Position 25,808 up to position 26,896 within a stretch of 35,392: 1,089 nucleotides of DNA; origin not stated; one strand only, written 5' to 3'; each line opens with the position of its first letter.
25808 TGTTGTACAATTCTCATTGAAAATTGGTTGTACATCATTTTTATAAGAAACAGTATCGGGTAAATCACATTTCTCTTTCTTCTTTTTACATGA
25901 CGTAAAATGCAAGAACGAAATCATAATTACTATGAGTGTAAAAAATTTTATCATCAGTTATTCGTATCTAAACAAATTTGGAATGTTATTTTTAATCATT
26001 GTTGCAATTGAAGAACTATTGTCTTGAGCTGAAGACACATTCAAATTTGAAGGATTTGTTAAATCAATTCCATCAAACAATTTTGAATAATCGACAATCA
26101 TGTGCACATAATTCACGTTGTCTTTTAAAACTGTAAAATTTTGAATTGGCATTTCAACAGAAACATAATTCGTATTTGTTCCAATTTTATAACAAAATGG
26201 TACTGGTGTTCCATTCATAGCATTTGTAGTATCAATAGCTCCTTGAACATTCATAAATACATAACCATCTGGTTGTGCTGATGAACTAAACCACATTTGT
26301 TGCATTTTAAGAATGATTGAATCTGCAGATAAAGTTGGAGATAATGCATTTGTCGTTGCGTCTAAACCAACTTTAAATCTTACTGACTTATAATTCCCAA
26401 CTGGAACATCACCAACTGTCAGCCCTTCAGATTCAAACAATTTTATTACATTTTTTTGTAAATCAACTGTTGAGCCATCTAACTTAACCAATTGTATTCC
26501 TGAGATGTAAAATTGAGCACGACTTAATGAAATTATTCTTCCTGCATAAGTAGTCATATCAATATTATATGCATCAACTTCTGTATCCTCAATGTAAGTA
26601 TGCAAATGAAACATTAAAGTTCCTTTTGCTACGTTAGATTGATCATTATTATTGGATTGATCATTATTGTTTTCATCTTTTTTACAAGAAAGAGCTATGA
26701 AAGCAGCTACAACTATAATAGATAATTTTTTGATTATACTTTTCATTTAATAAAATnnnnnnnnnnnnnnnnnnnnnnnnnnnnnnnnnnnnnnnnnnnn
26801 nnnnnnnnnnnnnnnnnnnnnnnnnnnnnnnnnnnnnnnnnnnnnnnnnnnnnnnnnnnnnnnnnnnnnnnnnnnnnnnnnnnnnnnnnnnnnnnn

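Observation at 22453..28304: Candidate undescribed envelope metal-handling (copper?) gene cluster: Cys-motif membrane protein, Met/His-rich OMP, MbnP-like lipoprotein, C-x4-C-H cytochrome-like lipoprotein, T9SS beta-propeller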

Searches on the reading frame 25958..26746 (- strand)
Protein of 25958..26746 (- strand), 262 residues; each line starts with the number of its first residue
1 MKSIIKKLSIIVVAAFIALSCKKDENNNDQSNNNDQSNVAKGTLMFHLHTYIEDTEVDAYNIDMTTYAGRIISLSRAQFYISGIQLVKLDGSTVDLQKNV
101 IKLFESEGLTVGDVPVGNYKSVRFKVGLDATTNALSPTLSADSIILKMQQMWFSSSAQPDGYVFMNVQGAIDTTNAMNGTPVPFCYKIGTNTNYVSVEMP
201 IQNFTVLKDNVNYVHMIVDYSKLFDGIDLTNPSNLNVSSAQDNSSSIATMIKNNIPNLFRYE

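Call 3: search_protein_families(library=pfam, proteins=[window:25958-26746:-], max_evalue=0.1)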
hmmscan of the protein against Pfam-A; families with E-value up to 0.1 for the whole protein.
window:25958-26746:- (262 aa): 1 family
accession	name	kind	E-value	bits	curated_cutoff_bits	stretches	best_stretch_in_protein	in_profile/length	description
PF20243.3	MbnP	-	5.6e-22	79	27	1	42-232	2-184/189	MbnP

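Call 4: search_protein_families(library=ncbifam, proteins=[window:25958-26746:-], max_evalue=0.1)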
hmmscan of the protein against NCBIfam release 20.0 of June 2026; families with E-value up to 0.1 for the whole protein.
window:25958-26746:- (262 aa): 3 families
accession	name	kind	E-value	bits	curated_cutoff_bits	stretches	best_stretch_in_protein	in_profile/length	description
TIGR04052.2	MbnP_like_WxW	equivalog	1.7e-05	24.3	140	1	110-233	91-214/257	MbnP family copper-binding protein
NF045961.1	MAG5150_fam_LP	equivalog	0.00086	18.8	80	1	1-41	1-40/331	MAG5150 family histidine triad lipoprotein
NF047803.1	LIC12338_lipo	equivalog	0.042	13.7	90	1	8-32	13-37/66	LIC12338 family lipoprotein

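Call 21: search_solved_structures(query=window:25958-26746:-, max_evalue=1, show_alignments=2)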
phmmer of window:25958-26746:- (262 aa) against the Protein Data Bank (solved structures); distinct sequences matched with E-value up to 1: 0.

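Call 31: search_solved_structures(query=A2, max_evalue=10, show_alignments=2)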
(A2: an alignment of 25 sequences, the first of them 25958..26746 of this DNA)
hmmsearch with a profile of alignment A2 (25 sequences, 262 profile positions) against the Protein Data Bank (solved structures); distinct sequences matched with E-value up to 10: 6.
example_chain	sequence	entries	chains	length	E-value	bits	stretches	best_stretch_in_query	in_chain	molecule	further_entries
6fcg_A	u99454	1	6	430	0.066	15.5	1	2-37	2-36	Glycoside hydrolase, GH17 family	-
7ofn_A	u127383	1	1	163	0.38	13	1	104-174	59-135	Lipoprotein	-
5n47_A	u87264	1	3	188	0.75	12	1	122-194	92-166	Neutrophil gelatinase-associated lipocalin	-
4dbf_A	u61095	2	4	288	0.92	11.7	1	143-184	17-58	2-HYDROXYHEPTA-2,4-DIENE-1,7-DIOATE ISOMERASE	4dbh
9hjm_I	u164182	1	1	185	1.9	10.7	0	7-35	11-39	Peptidyl-prolyl cis-trans isomerase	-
3md1_A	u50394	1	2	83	2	10.6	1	127-177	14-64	Nuclear and cytoplasmic polyadenylated RNA-binding protein PUB1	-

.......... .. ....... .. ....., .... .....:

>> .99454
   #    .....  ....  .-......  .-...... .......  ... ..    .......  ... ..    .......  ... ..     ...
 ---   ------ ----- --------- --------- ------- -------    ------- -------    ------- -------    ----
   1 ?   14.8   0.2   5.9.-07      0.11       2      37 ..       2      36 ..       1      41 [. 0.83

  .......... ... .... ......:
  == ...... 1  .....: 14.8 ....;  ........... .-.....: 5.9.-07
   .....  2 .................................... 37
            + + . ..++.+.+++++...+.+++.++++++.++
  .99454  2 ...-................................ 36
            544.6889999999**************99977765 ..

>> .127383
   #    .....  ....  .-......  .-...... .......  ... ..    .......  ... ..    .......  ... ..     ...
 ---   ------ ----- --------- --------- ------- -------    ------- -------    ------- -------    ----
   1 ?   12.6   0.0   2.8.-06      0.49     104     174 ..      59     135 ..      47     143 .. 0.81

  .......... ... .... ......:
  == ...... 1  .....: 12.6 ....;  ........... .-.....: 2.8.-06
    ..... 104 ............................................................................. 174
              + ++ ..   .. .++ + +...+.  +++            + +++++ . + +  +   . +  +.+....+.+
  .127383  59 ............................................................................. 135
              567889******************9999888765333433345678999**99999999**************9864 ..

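Call 38: find_homologous_proteins(query=window:25958-26746:-)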
Query window:25958-26746:- (262 aa): 318 proteins with E <= 0.001 among 694 candidates; the best 120 are listed.
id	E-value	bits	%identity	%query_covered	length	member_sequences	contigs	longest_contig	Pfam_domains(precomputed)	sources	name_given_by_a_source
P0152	4.6e-144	496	82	100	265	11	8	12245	PF20243.4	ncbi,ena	-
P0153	1.6e-137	474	89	85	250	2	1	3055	PF20243.4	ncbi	-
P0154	1.1e-97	344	61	100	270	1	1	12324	PF20243.4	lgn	-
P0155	2.6e-96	340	64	97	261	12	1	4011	PF20243.4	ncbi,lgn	-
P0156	3.0e-93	330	59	100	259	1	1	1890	PF20243.4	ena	-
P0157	5.1e-91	322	61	98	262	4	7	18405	PF20243.4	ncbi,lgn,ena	-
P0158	3.2e-90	320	62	93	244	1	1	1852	PF20243.4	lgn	-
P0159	6.9e-90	319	61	93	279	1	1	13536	PF20243.4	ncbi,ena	-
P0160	2.3e-86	307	56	100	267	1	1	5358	PF20243.4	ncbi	-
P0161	1.3e-85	305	56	100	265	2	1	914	PF20243.4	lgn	-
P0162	2.7e-84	300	55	98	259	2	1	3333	PF20243.4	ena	-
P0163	2.8e-84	300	58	93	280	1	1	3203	PF20243.4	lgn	-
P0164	3.5e-84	300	55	100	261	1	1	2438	PF20243.4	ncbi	-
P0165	4.5e-83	296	53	99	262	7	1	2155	PF20243.4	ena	-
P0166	5.0e-83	296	61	85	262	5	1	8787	PF20243.4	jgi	jgi:hypothetical protein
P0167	6.4e-83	296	55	100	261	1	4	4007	PF20243.4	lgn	-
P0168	9.8e-83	295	54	100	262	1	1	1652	PF20243.4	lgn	-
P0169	1.0e-82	295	54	97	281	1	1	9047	PF20243.4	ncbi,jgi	jgi:hypothetical protein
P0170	2.3e-82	294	56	99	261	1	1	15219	PF20243.4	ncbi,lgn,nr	ncbi:MAG: hypothetical protein IT223_12475 [Crocinitomicaceae bacterium]|nr:hypothetical protein [Cr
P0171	2.8e-82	294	54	98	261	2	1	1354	PF20243.4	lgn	-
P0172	5.1e-82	293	52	100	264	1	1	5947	PF20243.4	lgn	-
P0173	5.6e-82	293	54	100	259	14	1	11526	PF20243.4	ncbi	-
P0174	8.4e-82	292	53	97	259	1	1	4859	PF20243.4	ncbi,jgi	jgi:hypothetical protein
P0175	8.9e-82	292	54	100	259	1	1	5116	PF20243.4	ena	-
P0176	9.3e-82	292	62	85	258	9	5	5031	PF20243.4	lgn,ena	-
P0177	1.4e-81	291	62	85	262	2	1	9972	PF20243.4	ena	-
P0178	1.5e-81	291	57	100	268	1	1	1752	PF20243.4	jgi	jgi:hypothetical protein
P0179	1.7e-81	291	55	100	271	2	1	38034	PF20243.4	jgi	-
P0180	2.0e-81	291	55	100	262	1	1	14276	PF20243.4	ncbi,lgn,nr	ncbi:MAG: hypothetical protein JNL70_10370 [Saprospiraceae bacterium]|nr:hypothetical protein [Sapro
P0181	2.6e-81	291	54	97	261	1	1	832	PF20243.4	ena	-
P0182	3.4e-81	290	55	97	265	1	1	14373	PF20243.4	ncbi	-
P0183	4.0e-81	290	56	97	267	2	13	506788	PF20243.4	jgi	jgi:hypothetical protein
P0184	4.9e-81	290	54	93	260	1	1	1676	PF20243.4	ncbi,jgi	jgi:hypothetical protein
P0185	5.1e-81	290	54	97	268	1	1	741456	PF20243.4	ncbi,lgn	ncbi:MAG: MbnP family protein [Bacteroidota bacterium]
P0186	5.3e-81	289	53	96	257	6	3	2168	PF20243.4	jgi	jgi:hypothetical protein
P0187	5.5e-81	289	55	100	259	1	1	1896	PF20243.4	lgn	-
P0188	5.7e-81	289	54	100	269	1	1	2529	PF20243.4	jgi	jgi:hypothetical protein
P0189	1.2e-80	288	55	97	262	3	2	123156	PF20243.4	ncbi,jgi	ncbi:MAG: MbnP family protein [Bacteroidia bacterium]|jgi:hypothetical protein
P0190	3.4e-80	287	53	97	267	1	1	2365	PF20243.4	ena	-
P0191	6.2e-80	286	54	97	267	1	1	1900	PF20243.4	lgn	-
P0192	1.3e-79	285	52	97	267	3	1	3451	PF20243.4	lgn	-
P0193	1.3e-79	285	54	97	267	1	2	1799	PF20243.4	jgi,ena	jgi:hypothetical protein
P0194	1.3e-79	285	55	92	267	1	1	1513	PF20243.4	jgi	jgi:hypothetical protein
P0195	2.4e-79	284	52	99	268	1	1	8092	PF20243.4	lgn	-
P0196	2.6e-79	284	54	99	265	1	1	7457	PF20243.4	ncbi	-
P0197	2.7e-79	284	54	100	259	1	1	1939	PF20243.4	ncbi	-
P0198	3.2e-79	284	53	100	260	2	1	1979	PF20243.4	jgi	-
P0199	4.3e-79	283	52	98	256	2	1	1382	PF20243.4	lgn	-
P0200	6.0e-79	283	52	100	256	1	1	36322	PF20243.4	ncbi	-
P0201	6.3e-79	283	57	94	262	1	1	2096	PF20243.4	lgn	-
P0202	6.4e-79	283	53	100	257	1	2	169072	PF20243.4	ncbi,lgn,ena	-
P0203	1.1e-78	282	52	98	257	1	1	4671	PF20243.4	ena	-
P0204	1.1e-78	282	56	86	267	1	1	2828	PF20243.4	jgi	jgi:hypothetical protein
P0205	1.5e-78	281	53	97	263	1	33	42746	PF20243.4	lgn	-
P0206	1.7e-78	281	55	87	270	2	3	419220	PF20243.4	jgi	jgi:hypothetical protein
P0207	2.8e-78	281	54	97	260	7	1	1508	PF20243.4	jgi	jgi:hypothetical protein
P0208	3.4e-78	280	55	98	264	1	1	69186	PF20243.4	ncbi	-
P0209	4.9e-78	280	52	98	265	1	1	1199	PF20243.4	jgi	jgi:hypothetical protein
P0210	5.0e-78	280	51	98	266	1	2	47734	PF20243.4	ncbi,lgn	ncbi:MAG: MbnP family protein [Flavobacteriales bacterium]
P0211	8.2e-78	279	53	98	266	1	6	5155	PF20243.4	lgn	-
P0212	1.9e-77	278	53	100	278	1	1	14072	PF20243.4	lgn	-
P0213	2.0e-77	278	53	97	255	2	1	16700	PF20243.4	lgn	-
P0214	2.4e-77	278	52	100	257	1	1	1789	PF20243.4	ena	-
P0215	2.8e-77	277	54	93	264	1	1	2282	PF20243.4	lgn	-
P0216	5.0e-77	276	56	92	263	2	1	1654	PF20243.4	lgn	-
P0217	5.4e-77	276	59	84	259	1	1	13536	PF20243.4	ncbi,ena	-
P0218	5.5e-77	276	52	100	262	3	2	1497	PF20243.4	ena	-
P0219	5.5e-77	276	51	100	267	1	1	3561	PF20243.4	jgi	-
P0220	6.1e-77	276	53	100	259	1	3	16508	PF20243.4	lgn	-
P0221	6.1e-77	276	60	85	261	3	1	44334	PF20243.4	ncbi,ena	-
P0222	8.5e-77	276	52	98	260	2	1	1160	PF20243.4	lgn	-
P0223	1.2e-76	275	54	96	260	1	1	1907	PF20243.4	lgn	-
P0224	1.4e-76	275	52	100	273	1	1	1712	PF20243.4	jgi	jgi:hypothetical protein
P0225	1.5e-76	275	55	85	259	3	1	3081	PF20243.4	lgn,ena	-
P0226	1.5e-76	275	53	97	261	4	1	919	PF20243.4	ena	-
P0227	1.8e-76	275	52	97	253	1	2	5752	PF20243.4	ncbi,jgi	jgi:hypothetical protein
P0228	2.3e-76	274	54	97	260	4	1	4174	PF20243.4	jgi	jgi:hypothetical protein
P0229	2.9e-76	274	55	98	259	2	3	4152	PF20243.4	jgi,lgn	-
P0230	3.1e-76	274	51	100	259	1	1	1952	PF20243.4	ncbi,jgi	jgi:hypothetical protein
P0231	3.5e-76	274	55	97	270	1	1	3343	PF20243.4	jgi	jgi:hypothetical protein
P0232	3.6e-76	274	55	84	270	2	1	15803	PF20243.4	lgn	-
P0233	3.7e-76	274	53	98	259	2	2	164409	PF20243.4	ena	-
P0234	3.8e-76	274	53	97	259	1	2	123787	PF20243.4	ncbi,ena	-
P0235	4.7e-76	273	53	97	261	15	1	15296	PF20243.4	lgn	-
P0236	5.0e-76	273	53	93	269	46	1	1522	PF20243.4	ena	-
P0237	5.7e-76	273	53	97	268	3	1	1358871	PF20243.4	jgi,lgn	-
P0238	5.9e-76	273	57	86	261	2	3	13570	PF20243.4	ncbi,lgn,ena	-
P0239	8.9e-76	272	59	83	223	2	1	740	PF20243.4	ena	-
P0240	1.0e-75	272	52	97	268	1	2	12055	PF20243.4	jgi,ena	-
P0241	1.0e-75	272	53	100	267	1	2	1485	PF20243.4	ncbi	-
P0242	1.2e-75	272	52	97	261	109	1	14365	PF20243.4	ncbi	-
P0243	1.3e-75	272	51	100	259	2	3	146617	PF20243.4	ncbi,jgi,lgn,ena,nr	ncbi:MAG: hypothetical protein LW701_10005 [Fluviicola sp.]|jgi:hypothetical protein|nr:hypothetical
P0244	1.4e-75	272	57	84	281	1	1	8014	PF20243.4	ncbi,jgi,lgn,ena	jgi:hypothetical protein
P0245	1.6e-75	272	53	97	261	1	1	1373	PF20243.4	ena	-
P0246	1.6e-75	271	52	97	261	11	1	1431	PF20243.4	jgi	jgi:hypothetical protein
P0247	2.7e-75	271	52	97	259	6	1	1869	PF20243.4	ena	-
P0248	2.7e-75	271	53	97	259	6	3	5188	PF20243.4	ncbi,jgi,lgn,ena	jgi:hypothetical protein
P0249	2.7e-75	271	51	97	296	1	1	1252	PF20243.4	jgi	jgi:hypothetical protein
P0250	3.5e-75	270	51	97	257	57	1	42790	PF20243.4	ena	-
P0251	4.0e-75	270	53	93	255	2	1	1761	PF20243.4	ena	-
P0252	4.5e-75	270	51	97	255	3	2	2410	PF20243.4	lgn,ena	-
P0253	4.9e-75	270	52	98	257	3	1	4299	PF20243.4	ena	-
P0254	4.9e-75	270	52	98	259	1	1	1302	PF20243.4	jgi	-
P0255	7.6e-75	269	51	98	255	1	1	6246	PF20243.4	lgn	-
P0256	7.9e-75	269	52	96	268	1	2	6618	PF20243.4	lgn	-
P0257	8.0e-75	269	52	97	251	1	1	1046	PF20243.4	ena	-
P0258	1.1e-74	269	54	98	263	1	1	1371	PF20243.4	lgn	-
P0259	1.1e-74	269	58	87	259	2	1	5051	PF20243.4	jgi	jgi:hypothetical protein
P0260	1.4e-74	268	53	98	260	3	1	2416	PF20243.4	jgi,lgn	jgi:hypothetical protein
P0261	1.7e-74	268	53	92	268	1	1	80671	PF20243.4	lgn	-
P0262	1.8e-74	268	52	98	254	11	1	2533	PF20243.4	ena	-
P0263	2.2e-74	268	52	98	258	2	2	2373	PF20243.4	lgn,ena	-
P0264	2.3e-74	268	59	84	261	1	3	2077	PF20243.4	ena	-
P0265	2.6e-74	268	53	97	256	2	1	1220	PF20243.4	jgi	jgi:hypothetical protein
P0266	2.6e-74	268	57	85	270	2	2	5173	PF20243.4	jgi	jgi:hypothetical protein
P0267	3.8e-74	267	52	97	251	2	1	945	PF20243.4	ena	-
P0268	4.1e-74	267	52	98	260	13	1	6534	PF20243.4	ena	-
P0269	4.4e-74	267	50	100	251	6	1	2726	PF20243.4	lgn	-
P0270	5.4e-74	267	50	97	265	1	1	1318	PF20243.4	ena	-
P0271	5.9e-74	266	51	100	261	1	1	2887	PF20243.4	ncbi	ncbi:MAG: MbnP family protein [Saprospiraceae bacterium]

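Call 49: predict_structure(alignment_id=A5)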
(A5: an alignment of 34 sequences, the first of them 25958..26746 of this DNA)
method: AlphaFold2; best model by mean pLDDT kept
length: 262 residues; sequences in the alignment: 34
mean_pLDDT: 88.3   pTM: 0.79
mean pLDDT of the five models: 88.3, 86.9, 86.8, 86.4, 85.5
residues with pLDDT >= 90: 175; 70-90: 64; 50-70: 10; < 50: 13
segments of 3 or more residues with pLDDT < 50: 23-35
pLDDT, mean of each block of 10 residues (from residue 1): 77 76 43 59 97 95 95 96 96 94 91 97 91 77 81 78 93 95 95 90 97 97 97 96 95 97 94
secondary structure, 60 per line:
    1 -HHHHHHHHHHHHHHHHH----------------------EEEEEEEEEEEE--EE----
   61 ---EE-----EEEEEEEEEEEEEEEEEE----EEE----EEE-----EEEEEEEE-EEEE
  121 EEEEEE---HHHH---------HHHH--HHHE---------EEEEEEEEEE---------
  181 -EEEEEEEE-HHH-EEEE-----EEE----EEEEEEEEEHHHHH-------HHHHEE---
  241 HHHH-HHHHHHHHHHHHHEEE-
elements in order: H2-18 E41-52 E71-88 E93-95 E100-102 E108-115 E117-126 H130-133 H143-146 E162-171 E182-189 E195-198 E204-206 E211-219 H220-224 H232-235 H241-244 H246-258 E259-261

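Call 52: fold_search(model_id=the predicted structure, library=pdb)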
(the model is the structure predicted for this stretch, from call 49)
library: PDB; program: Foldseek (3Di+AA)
matches with E <= 10: 568; with E <= 0.001: 6
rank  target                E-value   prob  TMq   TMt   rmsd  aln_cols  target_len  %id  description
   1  7l6g_B                6.1e-08  1.00  0.49  0.45   8.3       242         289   14  MbnP from Methylosinus trichosporium (released 2021-05-26)
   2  7l6g_E                8.2e-08  1.00  0.52  0.46   8.4       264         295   14  MbnP from Methylosinus trichosporium (released 2021-05-26)
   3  7l6g_A                1.4e-07  1.00  0.51  0.47   8.5       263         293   14  MbnP from Methylosinus trichosporium (released 2021-05-26)
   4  7l6g_C                2.9e-07  1.00  0.49  0.44   6.0       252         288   14  MbnP from Methylosinus trichosporium (released 2021-05-26)
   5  7l6g_F                3.0e-07  1.00  0.51  0.46   8.5       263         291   14  MbnP from Methylosinus trichosporium (released 2021-05-26)
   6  7l6g_D                3.9e-07  1.00  0.54  0.50   8.0       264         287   14  MbnP from Methylosinus trichosporium (released 2021-05-26)
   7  4ecn                  1.1e-02  0.87  0.21  0.08  10.0       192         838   10  Crystal structure of a leucine-rich repeat protein (BT_0210) from Bacteroides thetaiotaomicron VPI-5482 at 2.80 A resolu (released 2012-05-23)
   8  9h68_B                4.5e-02  0.44  0.20  0.14  16.0       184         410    9  Crystal Structure of the spore gernation lytic transglycosylase SleC from Clostridioides difficile in its zymogenic fo (released 2025-02-12)
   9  9h68_A                5.0e-02  0.28  0.18  0.13  16.6       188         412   10  Crystal Structure of the spore gernation lytic transglycosylase SleC from Clostridioides difficile in its zymogenic fo (released 2025-02-12)
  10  3phs                  1.1e-01  0.54  0.21  0.23  10.5       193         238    8  Crystal Structure of GBS52, the minor pilin in gram-positive pathogen Streptococcus agalactiae (released 2010-11-17)
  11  5z16_B                1.5e-01  0.06  0.08  0.03  20.0        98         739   14  A novel dimeric isocitrate dehydrogenase from Acinetobacter baumannii (released 2019-02-20)
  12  3wov                  1.8e-01  0.05  0.15  0.10  21.4       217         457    7  Crystal structure of the C-terminal globular domain of oligosaccharyltransferase (PaAglB-L, Q9V250_PYRAB, PAB2202) from  (released 2014-01-22)
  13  4zda_A                1.8e-01  0.05  0.08  0.03  21.2       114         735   12  Crystal structure of isocitrate dehydrogenase in complex with isocitrate and Mn from M. smegmatis (released 2016-06-29)
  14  2b0t                  1.9e-01  0.04  0.07  0.04  19.6       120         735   10  Structure of Monomeric NADP Isocitrate dehydrogenase (released 2006-01-31)
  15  6xi3                  1.9e-01  0.04  0.12  0.09  26.1       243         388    9  Crystal structure of tetra-tandem repeat in extending region of large adhesion protein (released 2020-10-14)
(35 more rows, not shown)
